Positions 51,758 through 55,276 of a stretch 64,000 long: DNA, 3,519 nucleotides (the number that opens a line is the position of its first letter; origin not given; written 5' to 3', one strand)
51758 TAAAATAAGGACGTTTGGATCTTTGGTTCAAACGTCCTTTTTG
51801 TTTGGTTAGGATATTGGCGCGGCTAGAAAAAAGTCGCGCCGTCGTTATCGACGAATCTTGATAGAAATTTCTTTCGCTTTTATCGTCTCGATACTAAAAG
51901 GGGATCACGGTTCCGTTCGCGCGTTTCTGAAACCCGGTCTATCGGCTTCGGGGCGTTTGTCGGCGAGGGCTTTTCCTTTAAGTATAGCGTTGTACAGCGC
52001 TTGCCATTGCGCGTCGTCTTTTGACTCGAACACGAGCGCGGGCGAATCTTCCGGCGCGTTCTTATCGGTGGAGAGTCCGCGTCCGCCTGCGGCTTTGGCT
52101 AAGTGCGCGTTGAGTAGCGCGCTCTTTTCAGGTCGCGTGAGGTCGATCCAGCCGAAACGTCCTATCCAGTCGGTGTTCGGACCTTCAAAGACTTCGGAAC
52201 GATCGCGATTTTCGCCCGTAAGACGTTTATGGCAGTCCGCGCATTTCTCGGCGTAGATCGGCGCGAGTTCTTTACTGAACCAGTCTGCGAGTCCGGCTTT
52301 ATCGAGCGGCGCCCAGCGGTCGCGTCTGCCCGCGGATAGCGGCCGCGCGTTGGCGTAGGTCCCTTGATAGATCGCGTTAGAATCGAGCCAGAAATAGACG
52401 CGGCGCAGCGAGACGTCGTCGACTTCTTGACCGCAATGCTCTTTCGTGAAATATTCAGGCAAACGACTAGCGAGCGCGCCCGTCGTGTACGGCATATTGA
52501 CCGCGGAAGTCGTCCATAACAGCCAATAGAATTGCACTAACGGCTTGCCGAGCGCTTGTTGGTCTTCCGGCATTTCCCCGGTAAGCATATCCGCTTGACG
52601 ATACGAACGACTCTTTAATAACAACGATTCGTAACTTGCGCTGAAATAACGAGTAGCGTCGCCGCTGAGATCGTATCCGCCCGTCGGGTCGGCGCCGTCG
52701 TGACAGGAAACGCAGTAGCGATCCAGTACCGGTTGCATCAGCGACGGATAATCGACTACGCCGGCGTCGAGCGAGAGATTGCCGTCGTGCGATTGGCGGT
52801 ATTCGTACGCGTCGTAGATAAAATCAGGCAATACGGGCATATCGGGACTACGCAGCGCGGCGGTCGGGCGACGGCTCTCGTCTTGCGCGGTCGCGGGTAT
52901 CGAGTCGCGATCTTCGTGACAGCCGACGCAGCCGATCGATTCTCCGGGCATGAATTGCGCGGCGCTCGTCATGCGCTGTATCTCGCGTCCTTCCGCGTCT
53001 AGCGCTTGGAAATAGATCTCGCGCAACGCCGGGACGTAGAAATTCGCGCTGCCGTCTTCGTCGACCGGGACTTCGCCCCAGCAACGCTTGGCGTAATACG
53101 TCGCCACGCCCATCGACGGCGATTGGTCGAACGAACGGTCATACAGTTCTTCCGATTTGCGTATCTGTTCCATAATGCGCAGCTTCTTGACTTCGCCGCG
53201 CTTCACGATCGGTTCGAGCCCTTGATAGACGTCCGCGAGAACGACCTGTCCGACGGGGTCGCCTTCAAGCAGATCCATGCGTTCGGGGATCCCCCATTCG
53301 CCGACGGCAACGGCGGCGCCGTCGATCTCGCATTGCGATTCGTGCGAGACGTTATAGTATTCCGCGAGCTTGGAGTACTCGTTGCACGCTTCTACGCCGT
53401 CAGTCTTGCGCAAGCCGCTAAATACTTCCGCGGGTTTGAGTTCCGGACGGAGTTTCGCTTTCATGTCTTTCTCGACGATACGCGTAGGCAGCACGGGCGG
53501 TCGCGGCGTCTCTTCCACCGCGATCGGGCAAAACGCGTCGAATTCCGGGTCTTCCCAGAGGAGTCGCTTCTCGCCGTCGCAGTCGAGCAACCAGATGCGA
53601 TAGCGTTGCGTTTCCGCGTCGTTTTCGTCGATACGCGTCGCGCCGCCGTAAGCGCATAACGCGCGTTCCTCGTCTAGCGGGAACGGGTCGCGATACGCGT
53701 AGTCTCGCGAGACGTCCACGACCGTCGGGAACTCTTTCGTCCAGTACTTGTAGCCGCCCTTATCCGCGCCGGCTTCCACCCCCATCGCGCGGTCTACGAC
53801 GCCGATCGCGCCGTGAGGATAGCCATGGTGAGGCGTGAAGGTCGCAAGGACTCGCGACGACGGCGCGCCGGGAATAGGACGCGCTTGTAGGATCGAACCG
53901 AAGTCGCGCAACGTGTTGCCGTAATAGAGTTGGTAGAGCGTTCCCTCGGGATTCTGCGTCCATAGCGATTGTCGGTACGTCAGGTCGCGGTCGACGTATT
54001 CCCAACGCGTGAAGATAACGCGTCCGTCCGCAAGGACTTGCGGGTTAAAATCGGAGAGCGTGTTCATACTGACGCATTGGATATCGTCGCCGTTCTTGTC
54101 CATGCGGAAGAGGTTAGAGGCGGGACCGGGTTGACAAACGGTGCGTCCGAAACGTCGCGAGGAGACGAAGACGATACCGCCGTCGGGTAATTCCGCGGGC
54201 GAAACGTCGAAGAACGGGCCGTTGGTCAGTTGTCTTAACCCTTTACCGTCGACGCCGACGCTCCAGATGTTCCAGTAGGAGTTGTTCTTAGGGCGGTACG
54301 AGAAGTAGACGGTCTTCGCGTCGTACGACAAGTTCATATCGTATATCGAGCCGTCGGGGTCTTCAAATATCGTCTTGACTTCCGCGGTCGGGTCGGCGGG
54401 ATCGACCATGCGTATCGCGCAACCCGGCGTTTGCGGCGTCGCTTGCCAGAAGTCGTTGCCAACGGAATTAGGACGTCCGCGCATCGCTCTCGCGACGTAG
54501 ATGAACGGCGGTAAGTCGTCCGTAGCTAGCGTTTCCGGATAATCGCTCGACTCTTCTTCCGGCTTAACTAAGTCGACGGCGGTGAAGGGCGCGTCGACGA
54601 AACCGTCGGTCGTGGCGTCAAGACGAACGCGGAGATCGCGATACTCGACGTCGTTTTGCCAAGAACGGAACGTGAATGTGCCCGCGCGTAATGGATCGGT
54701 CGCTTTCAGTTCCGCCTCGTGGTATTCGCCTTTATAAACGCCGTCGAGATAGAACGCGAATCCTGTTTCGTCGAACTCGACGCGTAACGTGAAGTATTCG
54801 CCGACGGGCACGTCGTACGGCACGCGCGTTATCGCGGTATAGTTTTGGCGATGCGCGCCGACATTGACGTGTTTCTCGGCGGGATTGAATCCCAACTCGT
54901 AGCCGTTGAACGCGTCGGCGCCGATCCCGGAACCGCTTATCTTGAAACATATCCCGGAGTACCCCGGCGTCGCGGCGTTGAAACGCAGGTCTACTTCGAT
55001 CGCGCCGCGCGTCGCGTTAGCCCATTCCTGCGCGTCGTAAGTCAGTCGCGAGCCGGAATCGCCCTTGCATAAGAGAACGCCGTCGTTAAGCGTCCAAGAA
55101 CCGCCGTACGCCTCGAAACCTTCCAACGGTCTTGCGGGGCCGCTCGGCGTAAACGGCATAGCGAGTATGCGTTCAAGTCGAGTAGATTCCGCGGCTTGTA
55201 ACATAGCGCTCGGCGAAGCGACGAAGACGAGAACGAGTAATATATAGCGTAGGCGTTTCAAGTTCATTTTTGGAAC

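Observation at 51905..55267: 1120-aa secreted protein combining a LamG/DUF1080-like domain, a beta-propeller and three CxxCH motifs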

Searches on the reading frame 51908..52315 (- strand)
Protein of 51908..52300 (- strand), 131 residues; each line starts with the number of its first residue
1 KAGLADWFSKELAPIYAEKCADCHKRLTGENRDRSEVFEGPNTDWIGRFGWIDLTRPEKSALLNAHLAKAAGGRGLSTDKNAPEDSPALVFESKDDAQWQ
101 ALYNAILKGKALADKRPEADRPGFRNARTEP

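Call 64: search_protein_families(library=pfam, proteins=[window:51908-52300:-], max_evalue=10)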
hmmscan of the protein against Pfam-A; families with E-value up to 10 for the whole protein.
window:51908-52300:- (131 aa): 1 family
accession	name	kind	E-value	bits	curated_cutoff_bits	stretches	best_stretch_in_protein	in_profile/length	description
PF13442.11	Cytochrome_CBB3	-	0.0054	17.5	27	1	12-31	6-23/68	Cytochrome C oxidase, cbb3-type, subunit III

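Call 76: predict_structure(alignment_id=A5)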
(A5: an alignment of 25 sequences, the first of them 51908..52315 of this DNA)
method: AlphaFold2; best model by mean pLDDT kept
length: 136 residues; sequences in the alignment: 25
mean_pLDDT: 86.6   pTM: 0.81
mean pLDDT of the five models: 86.6, 85.2, 84.5, 82.1, 81.3
residues with pLDDT >= 90: 80; 70-90: 29; 50-70: 27; < 50: 0
segments of 3 or more residues with pLDDT < 50: none
pLDDT, mean of each block of 10 residues (from residue 1): 78 95 92 70 68 90 97 97 95 97 98 92 70 63
secondary structure, 60 per line:
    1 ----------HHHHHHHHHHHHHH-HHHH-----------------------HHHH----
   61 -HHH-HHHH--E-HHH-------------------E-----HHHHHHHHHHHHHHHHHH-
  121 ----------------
elements in order: H11-24 H26-29 H53-56 H66-69 H102-119

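Call 78: fold_search(model_id=the predicted structure, library=pdb)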
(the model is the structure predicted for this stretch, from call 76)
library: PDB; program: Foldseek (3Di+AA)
matches with E <= 10: 3; with E <= 0.001: 0
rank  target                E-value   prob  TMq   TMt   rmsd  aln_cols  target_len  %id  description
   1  8qj6                  3.8e+00  0.05  0.21  0.36   9.0        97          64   18  Crystal structure of cytochrome domain 1 from PgcA (released 2024-11-06)
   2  3slg_D                5.2e+00  0.02  0.11  0.06   9.3        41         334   22  Crystal structure of PbgP3 protein from Burkholderia pseudomallei (released 2011-07-06)
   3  7tr6_O                8.3e+00  0.02  0.17  0.10   7.6        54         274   18  Cascade complex from type I-A CRISPR-Cas system (released 2022-08-10)

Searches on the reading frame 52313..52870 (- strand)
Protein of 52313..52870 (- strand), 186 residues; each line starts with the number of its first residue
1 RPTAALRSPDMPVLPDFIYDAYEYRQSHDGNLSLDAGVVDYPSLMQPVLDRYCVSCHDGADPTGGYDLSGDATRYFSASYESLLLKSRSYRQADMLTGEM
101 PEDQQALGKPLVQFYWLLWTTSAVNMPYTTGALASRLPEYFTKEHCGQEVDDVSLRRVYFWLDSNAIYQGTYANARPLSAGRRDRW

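Call 64: search_protein_families(library=pfam, proteins=[window:52313-52870:-], max_evalue=10)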
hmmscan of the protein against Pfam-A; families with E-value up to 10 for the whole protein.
window:52313-52870:- (186 aa): 1 family
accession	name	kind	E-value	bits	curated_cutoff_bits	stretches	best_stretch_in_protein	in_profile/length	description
PF07635.16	PSCyt1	-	0.16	13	22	1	53-69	1-17/59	Planctomycete cytochrome C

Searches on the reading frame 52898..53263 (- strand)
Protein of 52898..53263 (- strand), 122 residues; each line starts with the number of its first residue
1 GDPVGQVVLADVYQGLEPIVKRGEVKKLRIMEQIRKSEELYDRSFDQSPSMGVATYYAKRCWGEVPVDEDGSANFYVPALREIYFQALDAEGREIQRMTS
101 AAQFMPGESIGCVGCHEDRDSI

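Call 64: search_protein_families(library=pfam, proteins=[window:52898-53263:-], max_evalue=10)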
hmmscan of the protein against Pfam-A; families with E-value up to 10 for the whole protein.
window:52898-53263:- (122 aa): 1 family
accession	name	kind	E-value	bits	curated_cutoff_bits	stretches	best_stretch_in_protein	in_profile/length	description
PF18582.6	HZS_alpha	-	1.4e-25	90.1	26.6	1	23-117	1-98/98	Hydrazine synthase alpha subunit middle domain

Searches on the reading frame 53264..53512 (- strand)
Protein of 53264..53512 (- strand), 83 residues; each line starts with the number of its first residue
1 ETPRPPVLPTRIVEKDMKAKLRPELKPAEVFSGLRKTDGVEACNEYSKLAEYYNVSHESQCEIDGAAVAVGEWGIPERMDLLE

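Call 64: search_protein_families(library=pfam, proteins=[window:53264-53512:-], max_evalue=10)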
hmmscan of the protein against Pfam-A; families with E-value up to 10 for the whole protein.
window:53264-53512:- (83 aa): 0 families

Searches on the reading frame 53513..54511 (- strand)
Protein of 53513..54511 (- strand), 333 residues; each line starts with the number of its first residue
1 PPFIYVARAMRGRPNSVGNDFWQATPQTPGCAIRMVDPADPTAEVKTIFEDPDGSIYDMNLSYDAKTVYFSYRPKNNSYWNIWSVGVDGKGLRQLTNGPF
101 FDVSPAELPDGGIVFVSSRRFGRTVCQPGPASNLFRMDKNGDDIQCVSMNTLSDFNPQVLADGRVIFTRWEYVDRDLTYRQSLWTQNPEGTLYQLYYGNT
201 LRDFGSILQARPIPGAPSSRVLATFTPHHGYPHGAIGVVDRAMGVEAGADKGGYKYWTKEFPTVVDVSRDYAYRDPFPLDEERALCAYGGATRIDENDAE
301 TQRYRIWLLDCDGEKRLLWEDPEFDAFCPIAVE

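Call 64: search_protein_families(library=pfam, proteins=[window:53513-54511:-], max_evalue=10)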
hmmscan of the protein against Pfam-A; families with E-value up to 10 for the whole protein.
window:53513-54511:- (333 aa): 1 family
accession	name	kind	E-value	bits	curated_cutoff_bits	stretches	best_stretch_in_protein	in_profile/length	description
PF07676.18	PD40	-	0.00017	21.9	20.9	1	92-122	1-32/38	WD40-like Beta Propeller Repeat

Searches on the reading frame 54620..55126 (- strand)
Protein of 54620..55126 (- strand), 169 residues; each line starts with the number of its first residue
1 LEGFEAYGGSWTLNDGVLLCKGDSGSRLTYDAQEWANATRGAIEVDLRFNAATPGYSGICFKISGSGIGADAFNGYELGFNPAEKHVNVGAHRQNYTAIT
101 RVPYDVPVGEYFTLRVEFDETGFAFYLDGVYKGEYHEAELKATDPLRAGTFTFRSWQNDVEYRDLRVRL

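Call 64: search_protein_families(library=pfam, proteins=[window:54620-55126:-], max_evalue=10)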
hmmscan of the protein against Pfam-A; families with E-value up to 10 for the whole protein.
window:54620-55126:- (169 aa): 2 families
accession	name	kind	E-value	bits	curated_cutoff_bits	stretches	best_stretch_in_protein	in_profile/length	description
PF06439.18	3keto-disac_hyd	-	4.4e-11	43.6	26.8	1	2-168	12-187/187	3-keto-disaccharide hydrolase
PF13385.13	Laminin_G_3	-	0.00054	20.6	27.6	1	56-149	33-122/151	Concanavalin A-like lectin/glucanases superfamily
